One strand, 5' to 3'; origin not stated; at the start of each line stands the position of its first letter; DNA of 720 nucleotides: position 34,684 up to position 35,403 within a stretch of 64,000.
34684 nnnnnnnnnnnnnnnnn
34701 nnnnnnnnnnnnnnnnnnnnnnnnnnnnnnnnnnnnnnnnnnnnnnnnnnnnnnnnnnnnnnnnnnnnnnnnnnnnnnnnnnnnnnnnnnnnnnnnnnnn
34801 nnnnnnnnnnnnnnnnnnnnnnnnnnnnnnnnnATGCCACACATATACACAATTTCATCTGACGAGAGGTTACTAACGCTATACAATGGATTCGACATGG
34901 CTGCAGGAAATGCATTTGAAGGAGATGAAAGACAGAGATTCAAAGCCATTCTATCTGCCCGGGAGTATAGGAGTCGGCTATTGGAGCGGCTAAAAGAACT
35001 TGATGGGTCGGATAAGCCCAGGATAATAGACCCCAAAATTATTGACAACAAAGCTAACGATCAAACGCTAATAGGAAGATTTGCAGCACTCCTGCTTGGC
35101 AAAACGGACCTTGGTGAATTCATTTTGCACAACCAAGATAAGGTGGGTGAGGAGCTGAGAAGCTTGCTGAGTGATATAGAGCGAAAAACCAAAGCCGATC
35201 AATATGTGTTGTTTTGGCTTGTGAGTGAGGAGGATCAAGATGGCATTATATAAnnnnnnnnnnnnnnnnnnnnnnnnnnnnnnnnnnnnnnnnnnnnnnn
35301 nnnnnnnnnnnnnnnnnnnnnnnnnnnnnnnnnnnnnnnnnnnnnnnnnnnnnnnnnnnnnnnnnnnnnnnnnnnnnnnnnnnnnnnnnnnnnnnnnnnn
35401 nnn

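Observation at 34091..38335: Candidate novel three-gene module: coiled-coil PD-(D/E)xK-like protein, 139-aa protein, and a membrane-tail-anchored 1031-aa HerA/FtsK-type ATPase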

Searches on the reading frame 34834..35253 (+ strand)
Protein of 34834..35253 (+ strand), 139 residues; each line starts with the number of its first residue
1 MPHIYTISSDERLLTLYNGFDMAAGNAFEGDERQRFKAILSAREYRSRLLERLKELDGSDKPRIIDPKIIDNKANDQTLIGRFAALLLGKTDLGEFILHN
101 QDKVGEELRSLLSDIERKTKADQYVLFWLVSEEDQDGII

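Call 3: search_protein_families(library=pfam, proteins=[window:34834-35253:+], max_evalue=0.1)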
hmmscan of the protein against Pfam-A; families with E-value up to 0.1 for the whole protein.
window:34834-35253:+ (139 aa): 1 family
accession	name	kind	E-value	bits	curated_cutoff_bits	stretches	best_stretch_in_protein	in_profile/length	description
PF09078.16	CheY-binding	-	0.012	16.1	24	1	103-139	14-49/63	CheY binding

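Call 4: search_protein_families(library=padloc, proteins=[window:34834-35253:+], max_evalue=0.1)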
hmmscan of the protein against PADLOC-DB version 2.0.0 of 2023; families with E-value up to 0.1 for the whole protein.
window:34834-35253:+ (139 aa): 0 families

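Call 5: search_protein_families(library=ncbifam, proteins=[window:34834-35253:+], max_evalue=0.1)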
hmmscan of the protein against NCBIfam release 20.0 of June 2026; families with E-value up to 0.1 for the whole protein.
window:34834-35253:+ (139 aa): 0 families

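Call 16: find_homologous_proteins(query=window:34834-35253:+)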
Query window:34834-35253:+ (139 aa): 4 proteins with E <= 0.001 among 37 candidates.
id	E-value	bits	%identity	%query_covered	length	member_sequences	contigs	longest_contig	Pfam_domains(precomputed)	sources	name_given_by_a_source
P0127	8.4e-84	296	99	100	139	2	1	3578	-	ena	-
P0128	3.2e-58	213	74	100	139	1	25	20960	-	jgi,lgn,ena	jgi:hypothetical protein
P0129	6.7e-40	154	73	75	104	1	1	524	-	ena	-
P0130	2.0e-14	72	80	33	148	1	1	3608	-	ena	-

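Call 34: search_protein_families(library=phrogs, proteins=[window:34834-35253:+], max_evalue=0.01)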
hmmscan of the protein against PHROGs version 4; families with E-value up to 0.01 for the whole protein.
window:34834-35253:+ (139 aa): 0 families

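Call 91: search_protein_families(library=pfam, alignment_id=A6, max_evalue=1)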
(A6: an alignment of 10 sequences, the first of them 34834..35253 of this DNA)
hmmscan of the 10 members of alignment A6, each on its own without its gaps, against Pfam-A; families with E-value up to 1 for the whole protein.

A. member 1, window:34834-35253:+ (139 aa): 1 family
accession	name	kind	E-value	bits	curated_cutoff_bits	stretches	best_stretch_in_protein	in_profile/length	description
PF09078.16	CheY-binding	-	0.012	16.1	24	1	103-139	14-49/63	CheY binding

B. families by the number of members that match (of 10 scanned): 11 families
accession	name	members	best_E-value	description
PF17021.10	Mei5_like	1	0.0019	Putative double-strand recombination repair-like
PF09078.16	CheY-binding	1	0.012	CheY binding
PF22533.2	WIV_dom_3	1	0.026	Protein P1-like, WIV domain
PF22326.1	MMS21_N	1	0.053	E3 SUMO-protein ligase MMS21, N-terminal domain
PF13362.12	Toprim_3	1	0.06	Toprim domain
PF06720.17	Phi-29_GP16_7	1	0.071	Bacteriophage phi-29 early protein GP16.7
PF09810.15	Exo5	1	0.075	Exonuclease V - a 5' deoxyribonuclease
PF01706.21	FliG_C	1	0.098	FliG C-terminal domain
PF17959.7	EF-hand_14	1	0.13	EF-hand domain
PF20996.2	DUF5581_N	1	0.13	Family of unknown function (DUF5581) N-terminal domain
PF23912.1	DUF7254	1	0.81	Domain of unknown function (DUF7254)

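Call 92: search_solved_structures(query=A6, max_evalue=10)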
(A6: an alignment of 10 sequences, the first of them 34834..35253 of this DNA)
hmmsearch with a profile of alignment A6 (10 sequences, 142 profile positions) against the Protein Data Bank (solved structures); distinct sequences matched with E-value up to 10: 15.
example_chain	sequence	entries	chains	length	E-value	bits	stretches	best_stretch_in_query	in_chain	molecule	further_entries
3ox6_A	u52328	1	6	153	0.014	18.4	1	10-68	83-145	Calcium-binding protein 1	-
3ox5_A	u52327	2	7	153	0.074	16.1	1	10-68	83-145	Calcium-binding protein 1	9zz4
2lan_A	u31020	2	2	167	0.09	15.8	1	10-68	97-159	Calcium-binding protein 1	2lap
7bv7_C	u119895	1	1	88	0.12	15.4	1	25-96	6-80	Integrator complex subunit 6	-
3brx_A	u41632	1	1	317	0.17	14.9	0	4-114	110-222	Annexin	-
1n00_A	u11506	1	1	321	0.18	14.8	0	4-114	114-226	annexin Gh1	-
2rob_A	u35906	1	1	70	0.22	14.6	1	9-69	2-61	Calmodulin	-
7tbi_M1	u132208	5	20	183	0.24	14.4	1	37-114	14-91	Nsp1 | NUP62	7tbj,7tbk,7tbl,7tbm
2kn2_A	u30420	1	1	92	0.26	14.3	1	8-67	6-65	Calmodulin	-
2l1w_A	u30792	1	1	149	0.3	14.1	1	8-67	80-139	Calmodulin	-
2k7c_A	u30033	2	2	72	0.33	14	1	11-69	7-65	Calcium-binding protein 1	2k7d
2kdh_A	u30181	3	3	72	0.34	14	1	9-67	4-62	Troponin C, slow skeletal and cardiac muscles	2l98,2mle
5cws_C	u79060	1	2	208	0.37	13.8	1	37-114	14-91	Nucleoporin NSP1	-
3kf9_A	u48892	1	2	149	1.5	11.9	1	9-111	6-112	Caltractin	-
6xxv_C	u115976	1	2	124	1.6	11.8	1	15-116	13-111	S2_1.2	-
